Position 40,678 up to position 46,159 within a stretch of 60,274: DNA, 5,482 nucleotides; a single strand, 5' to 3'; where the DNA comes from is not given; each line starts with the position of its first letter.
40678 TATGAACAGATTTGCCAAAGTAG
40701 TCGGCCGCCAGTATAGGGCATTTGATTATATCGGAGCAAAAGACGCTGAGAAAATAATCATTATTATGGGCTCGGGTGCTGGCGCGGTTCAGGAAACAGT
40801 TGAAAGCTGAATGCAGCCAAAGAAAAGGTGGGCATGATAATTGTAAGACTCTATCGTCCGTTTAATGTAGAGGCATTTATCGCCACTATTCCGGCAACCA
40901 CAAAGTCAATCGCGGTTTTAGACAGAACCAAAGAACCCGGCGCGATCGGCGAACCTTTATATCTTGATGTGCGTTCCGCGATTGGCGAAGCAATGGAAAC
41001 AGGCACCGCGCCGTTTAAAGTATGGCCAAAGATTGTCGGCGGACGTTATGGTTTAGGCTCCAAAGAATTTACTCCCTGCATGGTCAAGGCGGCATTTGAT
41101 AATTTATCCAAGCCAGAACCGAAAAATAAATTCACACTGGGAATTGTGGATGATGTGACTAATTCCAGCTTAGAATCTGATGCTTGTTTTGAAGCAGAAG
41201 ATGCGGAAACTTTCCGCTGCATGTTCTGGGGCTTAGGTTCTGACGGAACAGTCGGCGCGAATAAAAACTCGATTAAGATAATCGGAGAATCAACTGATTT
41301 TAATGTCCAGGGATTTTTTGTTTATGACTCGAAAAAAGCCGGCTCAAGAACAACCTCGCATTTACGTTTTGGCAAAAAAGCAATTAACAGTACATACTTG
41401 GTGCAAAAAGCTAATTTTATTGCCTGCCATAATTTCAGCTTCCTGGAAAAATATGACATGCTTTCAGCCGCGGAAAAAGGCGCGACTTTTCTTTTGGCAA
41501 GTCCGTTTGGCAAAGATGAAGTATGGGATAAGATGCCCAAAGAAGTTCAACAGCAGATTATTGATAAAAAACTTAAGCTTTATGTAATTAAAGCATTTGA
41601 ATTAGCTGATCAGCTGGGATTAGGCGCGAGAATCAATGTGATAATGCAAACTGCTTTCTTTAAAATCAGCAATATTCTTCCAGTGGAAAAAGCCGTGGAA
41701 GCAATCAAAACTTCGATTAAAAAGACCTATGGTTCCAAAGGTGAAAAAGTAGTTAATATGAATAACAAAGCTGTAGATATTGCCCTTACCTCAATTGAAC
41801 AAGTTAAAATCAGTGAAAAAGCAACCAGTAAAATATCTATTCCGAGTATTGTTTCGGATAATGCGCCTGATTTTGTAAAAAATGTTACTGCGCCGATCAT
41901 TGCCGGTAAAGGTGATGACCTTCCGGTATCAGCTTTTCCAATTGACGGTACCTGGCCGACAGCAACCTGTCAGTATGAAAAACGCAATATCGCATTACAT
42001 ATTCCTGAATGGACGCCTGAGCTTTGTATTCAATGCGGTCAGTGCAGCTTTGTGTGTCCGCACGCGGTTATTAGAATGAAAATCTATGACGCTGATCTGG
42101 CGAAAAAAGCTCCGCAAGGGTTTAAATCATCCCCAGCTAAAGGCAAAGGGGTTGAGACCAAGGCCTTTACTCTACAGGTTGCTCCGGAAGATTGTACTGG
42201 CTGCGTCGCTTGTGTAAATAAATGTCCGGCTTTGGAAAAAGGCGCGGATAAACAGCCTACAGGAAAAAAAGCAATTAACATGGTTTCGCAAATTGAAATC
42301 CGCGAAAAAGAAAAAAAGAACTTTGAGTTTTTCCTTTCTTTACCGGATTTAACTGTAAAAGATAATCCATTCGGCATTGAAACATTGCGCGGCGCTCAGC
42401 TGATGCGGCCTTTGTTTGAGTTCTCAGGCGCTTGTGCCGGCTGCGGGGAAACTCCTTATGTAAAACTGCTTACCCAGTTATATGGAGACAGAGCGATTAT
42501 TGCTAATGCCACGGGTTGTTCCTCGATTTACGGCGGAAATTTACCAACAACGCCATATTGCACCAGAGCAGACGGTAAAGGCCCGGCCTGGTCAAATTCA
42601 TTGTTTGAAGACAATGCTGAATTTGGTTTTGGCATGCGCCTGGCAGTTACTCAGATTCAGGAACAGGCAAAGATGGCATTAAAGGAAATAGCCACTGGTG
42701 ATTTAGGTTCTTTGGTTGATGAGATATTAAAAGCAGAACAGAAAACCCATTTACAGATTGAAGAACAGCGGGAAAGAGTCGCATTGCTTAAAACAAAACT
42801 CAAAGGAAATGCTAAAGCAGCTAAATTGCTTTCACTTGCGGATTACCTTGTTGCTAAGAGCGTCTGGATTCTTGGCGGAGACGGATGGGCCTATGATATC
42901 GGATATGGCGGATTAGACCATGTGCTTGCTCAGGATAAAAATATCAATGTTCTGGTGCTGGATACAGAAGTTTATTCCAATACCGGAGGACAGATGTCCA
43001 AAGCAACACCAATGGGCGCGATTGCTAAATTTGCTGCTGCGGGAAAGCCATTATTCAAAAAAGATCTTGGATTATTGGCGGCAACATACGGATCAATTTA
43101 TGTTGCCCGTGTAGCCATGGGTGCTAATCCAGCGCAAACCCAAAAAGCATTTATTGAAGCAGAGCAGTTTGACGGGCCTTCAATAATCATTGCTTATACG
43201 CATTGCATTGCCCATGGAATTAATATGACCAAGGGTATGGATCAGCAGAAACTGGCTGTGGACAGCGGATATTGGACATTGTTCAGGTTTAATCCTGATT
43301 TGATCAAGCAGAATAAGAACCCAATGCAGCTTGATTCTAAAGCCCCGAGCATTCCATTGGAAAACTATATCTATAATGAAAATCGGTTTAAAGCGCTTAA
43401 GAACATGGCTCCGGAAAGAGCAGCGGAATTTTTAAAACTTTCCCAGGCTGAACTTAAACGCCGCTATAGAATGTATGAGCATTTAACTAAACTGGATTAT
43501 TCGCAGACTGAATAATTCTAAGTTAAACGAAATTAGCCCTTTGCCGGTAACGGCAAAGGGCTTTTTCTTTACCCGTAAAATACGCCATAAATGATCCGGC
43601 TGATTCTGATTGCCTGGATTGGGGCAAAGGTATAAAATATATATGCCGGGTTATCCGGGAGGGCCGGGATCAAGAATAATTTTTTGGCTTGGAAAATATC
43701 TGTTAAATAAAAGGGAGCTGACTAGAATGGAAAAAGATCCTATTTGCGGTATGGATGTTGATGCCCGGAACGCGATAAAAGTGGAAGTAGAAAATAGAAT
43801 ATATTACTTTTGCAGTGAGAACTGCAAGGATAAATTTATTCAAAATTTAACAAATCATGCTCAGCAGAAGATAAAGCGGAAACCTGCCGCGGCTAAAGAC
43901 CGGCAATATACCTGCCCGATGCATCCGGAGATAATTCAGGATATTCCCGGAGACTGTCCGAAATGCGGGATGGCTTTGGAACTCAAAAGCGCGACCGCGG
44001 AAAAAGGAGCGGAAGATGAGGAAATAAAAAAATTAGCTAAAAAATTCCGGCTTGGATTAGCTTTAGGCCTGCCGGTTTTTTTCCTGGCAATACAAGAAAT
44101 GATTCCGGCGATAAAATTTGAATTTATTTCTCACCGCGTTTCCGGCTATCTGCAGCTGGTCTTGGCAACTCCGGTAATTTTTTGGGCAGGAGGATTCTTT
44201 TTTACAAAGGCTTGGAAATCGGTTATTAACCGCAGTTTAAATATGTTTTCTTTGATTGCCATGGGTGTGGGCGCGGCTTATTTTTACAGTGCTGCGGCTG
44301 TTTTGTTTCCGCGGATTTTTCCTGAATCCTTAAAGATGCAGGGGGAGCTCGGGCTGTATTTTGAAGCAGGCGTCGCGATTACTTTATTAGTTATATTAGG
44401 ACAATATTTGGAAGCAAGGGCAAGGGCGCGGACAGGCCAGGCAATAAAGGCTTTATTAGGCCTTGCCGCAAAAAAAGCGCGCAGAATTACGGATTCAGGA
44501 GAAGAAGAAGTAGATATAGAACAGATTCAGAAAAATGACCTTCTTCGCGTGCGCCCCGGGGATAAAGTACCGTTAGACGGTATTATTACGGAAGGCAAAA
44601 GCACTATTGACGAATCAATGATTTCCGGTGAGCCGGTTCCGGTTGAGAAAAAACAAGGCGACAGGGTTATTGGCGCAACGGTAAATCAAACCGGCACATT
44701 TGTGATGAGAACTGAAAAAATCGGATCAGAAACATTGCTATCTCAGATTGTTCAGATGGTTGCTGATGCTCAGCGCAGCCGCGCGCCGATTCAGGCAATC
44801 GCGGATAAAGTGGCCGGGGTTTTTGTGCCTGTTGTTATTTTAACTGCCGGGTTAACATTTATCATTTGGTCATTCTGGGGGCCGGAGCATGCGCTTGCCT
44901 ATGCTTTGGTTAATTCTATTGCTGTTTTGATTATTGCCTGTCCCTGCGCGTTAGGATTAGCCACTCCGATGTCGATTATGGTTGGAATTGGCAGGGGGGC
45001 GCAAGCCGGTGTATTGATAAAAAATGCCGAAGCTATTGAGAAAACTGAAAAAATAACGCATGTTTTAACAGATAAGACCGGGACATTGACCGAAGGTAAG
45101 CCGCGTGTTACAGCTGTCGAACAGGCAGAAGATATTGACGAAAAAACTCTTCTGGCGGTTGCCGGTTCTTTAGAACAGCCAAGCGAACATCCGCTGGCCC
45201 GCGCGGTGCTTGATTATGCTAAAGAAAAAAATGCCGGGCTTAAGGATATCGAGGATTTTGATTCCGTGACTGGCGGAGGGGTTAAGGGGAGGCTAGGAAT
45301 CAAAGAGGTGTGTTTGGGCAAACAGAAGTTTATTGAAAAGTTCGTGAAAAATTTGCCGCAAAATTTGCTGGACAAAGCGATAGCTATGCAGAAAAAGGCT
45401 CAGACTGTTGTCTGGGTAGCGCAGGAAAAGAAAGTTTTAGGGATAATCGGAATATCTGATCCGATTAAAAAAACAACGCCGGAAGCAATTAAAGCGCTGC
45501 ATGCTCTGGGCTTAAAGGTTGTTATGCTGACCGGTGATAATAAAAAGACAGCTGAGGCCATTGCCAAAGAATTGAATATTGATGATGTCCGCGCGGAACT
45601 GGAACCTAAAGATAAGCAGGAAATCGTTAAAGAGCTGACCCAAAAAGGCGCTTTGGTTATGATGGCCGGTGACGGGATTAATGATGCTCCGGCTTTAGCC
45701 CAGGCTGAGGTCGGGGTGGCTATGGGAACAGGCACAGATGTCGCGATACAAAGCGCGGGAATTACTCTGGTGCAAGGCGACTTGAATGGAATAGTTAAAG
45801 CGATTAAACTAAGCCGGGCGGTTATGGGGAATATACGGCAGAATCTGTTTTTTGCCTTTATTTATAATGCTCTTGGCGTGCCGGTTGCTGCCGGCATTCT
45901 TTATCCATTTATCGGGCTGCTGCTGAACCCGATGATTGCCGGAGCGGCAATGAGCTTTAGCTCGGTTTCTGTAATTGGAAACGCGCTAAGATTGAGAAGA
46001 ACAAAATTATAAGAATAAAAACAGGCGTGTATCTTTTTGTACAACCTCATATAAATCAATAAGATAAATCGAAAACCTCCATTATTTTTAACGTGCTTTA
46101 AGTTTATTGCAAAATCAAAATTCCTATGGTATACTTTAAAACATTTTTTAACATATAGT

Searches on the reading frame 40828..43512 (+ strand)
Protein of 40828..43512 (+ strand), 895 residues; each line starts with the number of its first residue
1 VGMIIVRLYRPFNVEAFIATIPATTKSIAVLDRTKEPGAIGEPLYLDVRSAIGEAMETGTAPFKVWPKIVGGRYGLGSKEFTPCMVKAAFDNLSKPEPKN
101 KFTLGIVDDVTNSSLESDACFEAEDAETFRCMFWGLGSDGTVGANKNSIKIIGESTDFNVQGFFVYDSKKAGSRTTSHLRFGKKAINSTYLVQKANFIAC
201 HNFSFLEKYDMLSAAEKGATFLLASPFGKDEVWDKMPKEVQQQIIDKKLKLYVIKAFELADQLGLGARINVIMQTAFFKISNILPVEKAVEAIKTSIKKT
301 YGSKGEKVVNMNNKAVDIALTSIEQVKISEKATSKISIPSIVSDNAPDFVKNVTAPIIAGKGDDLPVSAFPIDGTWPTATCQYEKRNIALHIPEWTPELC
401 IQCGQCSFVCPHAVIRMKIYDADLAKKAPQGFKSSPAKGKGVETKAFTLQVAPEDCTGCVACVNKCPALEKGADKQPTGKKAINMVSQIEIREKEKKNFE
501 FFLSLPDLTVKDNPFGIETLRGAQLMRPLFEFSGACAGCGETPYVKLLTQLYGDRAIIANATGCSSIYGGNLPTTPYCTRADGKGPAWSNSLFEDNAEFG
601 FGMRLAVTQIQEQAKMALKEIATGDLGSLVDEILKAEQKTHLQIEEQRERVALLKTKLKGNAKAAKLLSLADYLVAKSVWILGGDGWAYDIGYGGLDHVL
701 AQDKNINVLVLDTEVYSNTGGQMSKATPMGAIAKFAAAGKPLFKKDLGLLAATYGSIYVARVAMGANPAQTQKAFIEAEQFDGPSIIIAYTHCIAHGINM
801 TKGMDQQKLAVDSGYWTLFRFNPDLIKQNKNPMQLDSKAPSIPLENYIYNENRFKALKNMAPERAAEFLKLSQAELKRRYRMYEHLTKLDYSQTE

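Call 70: search_protein_families(library=pfam, proteins=[window:40828-43512:+], max_evalue=0.01)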
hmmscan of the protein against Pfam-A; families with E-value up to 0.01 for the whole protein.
window:40828-43512:+ (895 aa): 15 families
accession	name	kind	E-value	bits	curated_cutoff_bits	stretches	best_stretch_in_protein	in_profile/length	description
PF01558.24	POR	-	1.1e-28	101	27.4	1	137-319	1-171/173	Pyruvate ferredoxin/flavodoxin oxidoreductase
PF10371.14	EKR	-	7.1e-26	90.3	27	1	339-389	5-55/55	Domain of unknown function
PF12838.12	Fer4_7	-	5.5e-09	36.8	27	1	400-468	2-50/52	4Fe-4S dicluster domain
PF02775.26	TPP_enzyme_C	-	1e-08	35.6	21.9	1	676-788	46-150/151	Thiamine pyrophosphate enzyme, C-terminal TPP binding domain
PF13187.11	Fer4_9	-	9.6e-08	32.4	27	1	400-468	2-49/52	4Fe-4S dicluster domain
PF13237.11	Fer4_10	-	2.1e-07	31.2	25.5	2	397-467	6-53/53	4Fe-4S dicluster domain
PF13484.11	Fer4_16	-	5.8e-07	30.6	30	1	400-468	2-65/66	4Fe-4S double cluster binding domain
PF12837.12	Fer4_6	-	1.3e-06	28.5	25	1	392-415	1-24/24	4Fe-4S binding domain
PF00037.32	Fer4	-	6e-06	26.3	21.1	1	394-416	2-24/24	4Fe-4S binding domain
PF14697.11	Fer4_21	-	9.1e-06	26.2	35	0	448-468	33-53/59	4Fe-4S dicluster domain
PF13534.11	Fer4_17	-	1.6e-05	25.8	22.2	0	398-413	44-59/61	4Fe-4S dicluster domain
PF13183.11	Fer4_8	-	6e-05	23.9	27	1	399-468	4-66/68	4Fe-4S dicluster domain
PF12797.12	Fer4_2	-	0.00065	19.9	24.5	1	396-411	6-21/22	4Fe-4S binding domain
PF12800.12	Fer4_4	-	0.0029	18.3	24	0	453-468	1-16/17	4Fe-4S binding domain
PF17147.9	PFOR_II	-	0.0035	18.1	27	0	1-55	29-81/102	Pyruvate:ferredoxin oxidoreductase core domain II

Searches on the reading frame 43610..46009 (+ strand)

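Call 70: search_protein_families(library=pfam, proteins=[window:43610-46009:+], max_evalue=0.01)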
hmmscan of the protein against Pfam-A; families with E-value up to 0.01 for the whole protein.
window:43610-46009:+ (800 aa): 7 families
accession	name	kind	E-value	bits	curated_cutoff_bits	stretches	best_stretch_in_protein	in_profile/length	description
PF00122.25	E1-E2_ATPase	-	5.9e-56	189.3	28.1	1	285-465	2-180/181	E1-E2 ATPase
PF00702.32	Hydrolase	-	6.1e-35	121.8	26.4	1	483-699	2-190/191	haloacid dehalogenase-like hydrolase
PF19335.5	HMBD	-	2.7e-12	46.8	23.6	1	100-124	2-26/28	Heavy metal binding domain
PF08282.18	Hydrolase_3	-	1.1e-08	35.6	20.9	1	671-732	194-255/255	haloacid dehalogenase-like hydrolase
PF04945.19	YHS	-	5.2e-08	33.2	30.3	1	42-85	2-45/47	YHS domain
PF08394.17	Arc_trans_TRASH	-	0.0019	18.7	27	1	54-78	13-37/43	Archaeal TRASH domain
PF12710.13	HAD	-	0.0022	18.9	27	0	623-669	87-137/189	haloacid dehalogenase-like hydrolase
